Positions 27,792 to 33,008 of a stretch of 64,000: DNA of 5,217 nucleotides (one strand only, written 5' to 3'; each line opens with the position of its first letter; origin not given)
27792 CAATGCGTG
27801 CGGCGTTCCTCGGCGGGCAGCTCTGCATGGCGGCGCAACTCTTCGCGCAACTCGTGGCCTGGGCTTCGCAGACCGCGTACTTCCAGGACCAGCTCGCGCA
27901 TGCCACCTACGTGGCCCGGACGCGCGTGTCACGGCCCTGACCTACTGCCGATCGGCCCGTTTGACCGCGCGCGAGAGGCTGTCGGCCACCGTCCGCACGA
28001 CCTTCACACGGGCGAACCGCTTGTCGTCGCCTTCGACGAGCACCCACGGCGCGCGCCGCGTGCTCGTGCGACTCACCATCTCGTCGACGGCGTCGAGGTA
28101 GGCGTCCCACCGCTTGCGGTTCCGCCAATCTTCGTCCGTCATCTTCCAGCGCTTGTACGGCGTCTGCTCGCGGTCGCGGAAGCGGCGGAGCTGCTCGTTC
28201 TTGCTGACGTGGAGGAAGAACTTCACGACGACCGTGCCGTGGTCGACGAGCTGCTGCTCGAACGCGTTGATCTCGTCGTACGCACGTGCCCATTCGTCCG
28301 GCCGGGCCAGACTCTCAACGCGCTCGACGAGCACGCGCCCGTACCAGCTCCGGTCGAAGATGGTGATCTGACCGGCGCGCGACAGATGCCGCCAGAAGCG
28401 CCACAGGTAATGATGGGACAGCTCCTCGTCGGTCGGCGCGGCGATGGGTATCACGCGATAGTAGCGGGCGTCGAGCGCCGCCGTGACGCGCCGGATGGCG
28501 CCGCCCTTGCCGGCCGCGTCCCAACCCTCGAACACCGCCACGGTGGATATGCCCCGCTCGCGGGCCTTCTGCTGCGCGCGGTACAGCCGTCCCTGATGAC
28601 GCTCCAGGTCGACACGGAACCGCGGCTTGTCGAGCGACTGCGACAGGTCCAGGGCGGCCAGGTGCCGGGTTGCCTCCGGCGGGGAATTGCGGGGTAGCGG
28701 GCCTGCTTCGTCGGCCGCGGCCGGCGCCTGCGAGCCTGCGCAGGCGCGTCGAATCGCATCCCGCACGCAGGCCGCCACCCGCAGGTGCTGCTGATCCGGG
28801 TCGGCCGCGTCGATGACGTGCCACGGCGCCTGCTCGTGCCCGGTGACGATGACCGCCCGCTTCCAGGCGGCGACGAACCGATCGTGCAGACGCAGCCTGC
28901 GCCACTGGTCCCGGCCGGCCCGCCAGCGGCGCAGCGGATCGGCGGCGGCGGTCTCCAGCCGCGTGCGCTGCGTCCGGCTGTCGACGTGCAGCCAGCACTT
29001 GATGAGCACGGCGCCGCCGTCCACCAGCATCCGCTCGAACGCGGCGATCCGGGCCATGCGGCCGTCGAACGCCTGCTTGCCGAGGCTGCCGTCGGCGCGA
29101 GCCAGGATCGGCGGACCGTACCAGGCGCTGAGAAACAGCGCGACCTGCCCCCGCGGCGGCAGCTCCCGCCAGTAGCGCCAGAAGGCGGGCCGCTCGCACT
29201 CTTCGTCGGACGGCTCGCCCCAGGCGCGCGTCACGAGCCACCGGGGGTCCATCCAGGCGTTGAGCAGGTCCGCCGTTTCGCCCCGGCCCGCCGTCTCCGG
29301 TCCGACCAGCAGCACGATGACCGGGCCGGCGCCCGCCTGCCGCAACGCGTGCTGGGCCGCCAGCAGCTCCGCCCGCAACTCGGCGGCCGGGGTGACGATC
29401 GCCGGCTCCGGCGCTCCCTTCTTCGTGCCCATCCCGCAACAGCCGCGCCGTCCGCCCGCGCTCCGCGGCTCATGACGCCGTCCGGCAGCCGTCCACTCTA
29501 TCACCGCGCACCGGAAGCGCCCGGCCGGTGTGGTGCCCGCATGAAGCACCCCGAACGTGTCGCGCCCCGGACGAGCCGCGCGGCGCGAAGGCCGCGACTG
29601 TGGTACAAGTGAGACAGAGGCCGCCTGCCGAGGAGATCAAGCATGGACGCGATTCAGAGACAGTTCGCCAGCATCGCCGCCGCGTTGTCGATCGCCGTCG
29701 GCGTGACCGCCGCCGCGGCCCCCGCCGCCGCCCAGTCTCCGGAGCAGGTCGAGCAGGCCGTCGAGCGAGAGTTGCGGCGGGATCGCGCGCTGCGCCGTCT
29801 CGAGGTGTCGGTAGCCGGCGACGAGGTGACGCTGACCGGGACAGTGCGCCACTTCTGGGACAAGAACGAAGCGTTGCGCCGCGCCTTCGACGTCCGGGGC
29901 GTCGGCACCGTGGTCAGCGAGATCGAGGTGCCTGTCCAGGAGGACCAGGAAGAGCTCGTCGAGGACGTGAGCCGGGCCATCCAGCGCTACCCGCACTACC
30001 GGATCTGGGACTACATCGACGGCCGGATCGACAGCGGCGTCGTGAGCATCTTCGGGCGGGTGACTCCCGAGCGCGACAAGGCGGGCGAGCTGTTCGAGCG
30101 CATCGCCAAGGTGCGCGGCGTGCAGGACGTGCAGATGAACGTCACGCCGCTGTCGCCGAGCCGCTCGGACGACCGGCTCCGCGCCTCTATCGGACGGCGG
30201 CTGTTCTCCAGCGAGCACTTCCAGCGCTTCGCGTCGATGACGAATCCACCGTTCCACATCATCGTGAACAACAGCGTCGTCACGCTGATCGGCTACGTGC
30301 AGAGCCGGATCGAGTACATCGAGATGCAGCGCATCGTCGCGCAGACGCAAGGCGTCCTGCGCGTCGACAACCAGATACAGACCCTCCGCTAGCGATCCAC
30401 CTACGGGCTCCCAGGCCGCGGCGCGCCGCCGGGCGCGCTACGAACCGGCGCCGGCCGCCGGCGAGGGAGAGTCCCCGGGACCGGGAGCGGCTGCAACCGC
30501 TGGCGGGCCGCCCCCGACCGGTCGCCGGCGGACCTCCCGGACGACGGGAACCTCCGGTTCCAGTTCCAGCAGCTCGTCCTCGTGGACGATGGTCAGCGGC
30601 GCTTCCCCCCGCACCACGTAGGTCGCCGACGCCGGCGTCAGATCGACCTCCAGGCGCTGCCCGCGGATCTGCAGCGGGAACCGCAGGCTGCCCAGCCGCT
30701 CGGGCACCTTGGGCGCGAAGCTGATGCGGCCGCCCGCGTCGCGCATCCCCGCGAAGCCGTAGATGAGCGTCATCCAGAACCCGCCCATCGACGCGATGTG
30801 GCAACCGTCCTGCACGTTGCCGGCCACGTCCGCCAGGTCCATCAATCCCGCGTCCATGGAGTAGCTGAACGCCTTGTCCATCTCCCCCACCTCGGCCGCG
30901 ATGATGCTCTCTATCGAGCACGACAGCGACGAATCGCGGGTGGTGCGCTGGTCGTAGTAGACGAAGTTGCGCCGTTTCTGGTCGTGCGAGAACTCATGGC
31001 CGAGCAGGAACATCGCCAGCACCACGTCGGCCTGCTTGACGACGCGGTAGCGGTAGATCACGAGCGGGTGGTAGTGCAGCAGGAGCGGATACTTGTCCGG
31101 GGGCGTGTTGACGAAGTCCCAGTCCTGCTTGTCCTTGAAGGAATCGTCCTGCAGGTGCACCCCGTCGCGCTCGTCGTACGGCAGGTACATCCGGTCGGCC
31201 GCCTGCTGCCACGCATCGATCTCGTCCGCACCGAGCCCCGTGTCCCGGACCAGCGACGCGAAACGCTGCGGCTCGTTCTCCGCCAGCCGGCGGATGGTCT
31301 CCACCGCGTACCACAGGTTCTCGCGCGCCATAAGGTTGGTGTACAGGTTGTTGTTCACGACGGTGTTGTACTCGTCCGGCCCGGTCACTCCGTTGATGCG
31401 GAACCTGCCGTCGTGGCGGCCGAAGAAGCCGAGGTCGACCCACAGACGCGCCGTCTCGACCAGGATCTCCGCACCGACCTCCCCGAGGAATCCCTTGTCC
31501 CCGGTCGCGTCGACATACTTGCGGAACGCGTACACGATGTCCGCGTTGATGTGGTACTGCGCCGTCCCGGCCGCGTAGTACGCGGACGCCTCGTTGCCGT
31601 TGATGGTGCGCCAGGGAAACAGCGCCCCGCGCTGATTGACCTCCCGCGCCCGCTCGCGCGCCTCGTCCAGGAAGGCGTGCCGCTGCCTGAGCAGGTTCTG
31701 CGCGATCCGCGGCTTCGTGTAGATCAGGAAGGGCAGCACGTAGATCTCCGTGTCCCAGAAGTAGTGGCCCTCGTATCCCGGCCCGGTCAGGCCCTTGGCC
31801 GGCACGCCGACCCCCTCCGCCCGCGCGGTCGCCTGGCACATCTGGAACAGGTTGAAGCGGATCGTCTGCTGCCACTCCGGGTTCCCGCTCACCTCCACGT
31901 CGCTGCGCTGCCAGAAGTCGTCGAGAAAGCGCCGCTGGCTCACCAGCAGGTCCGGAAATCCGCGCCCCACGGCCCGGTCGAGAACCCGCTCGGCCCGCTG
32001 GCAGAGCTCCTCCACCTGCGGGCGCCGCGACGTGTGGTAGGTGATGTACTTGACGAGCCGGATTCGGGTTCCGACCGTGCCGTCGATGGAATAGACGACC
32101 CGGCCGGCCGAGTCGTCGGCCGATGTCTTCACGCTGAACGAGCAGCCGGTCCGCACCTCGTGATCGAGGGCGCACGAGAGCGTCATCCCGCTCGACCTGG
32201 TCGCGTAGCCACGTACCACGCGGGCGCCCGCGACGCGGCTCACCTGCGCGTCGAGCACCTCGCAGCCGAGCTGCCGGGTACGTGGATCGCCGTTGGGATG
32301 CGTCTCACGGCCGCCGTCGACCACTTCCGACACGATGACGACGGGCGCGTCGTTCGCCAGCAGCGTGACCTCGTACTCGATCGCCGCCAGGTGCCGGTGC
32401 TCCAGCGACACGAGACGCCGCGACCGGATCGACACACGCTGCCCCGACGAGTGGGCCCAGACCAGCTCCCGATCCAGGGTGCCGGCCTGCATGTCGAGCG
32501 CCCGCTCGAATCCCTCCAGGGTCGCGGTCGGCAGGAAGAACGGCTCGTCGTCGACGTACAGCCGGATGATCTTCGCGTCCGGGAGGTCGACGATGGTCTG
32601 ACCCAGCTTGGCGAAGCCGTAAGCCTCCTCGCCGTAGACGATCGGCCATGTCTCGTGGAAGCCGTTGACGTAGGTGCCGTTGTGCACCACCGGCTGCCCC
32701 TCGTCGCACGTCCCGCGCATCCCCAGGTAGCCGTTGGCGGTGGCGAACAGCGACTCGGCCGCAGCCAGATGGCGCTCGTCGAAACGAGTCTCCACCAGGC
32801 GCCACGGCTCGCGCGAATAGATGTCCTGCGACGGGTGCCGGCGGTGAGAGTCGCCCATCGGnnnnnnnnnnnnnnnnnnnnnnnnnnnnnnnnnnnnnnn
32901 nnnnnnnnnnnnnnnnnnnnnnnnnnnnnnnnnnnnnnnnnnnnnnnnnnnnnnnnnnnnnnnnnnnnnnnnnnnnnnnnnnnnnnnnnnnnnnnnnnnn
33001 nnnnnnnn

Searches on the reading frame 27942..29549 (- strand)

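Call 39: search_protein_families(library=pfam, proteins=[window:27942-29549:-], max_evalue=0.001)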
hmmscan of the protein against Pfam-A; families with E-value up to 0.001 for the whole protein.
window:27942-29549:- (535 aa): 1 family
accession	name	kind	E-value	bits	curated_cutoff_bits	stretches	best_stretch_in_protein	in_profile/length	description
PF03976.20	PPK2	-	2.3e-127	423.7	22.3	2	307-530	3-226/229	Polyphosphate kinase 2 (PPK2)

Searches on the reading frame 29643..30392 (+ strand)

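Call 39: search_protein_families(library=pfam, proteins=[window:29643-30392:+], max_evalue=0.001)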
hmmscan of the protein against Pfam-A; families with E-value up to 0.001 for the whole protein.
window:29643-30392:+ (249 aa): 1 family
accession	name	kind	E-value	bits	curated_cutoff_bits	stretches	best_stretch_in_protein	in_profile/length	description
PF04972.22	BON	-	3.4e-21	75.7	27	2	34-96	3-67/69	BON domain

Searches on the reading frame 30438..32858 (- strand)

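Call 37: search_protein_families(library=pfam, proteins=[window:30438-32858:-], max_evalue=0.001)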
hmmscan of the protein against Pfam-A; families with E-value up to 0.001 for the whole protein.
window:30438-32858:- (806 aa): 3 families
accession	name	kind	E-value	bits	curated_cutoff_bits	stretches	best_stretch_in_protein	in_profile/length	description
PF03632.21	Glyco_hydro_65m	-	4.1e-122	408.2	27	1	334-696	1-371/371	Glycosyl hydrolase family 65 central catalytic domain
PF03636.21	Glyco_hydro_65N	-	1.2e-57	195.7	26.6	1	23-278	2-233/233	Glycosyl hydrolase family 65, N-terminal domain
PF03633.20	Glyco_hydro_65C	-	1.3e-15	57.3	22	1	705-766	1-62/62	Glycosyl hydrolase family 65, C-terminal domain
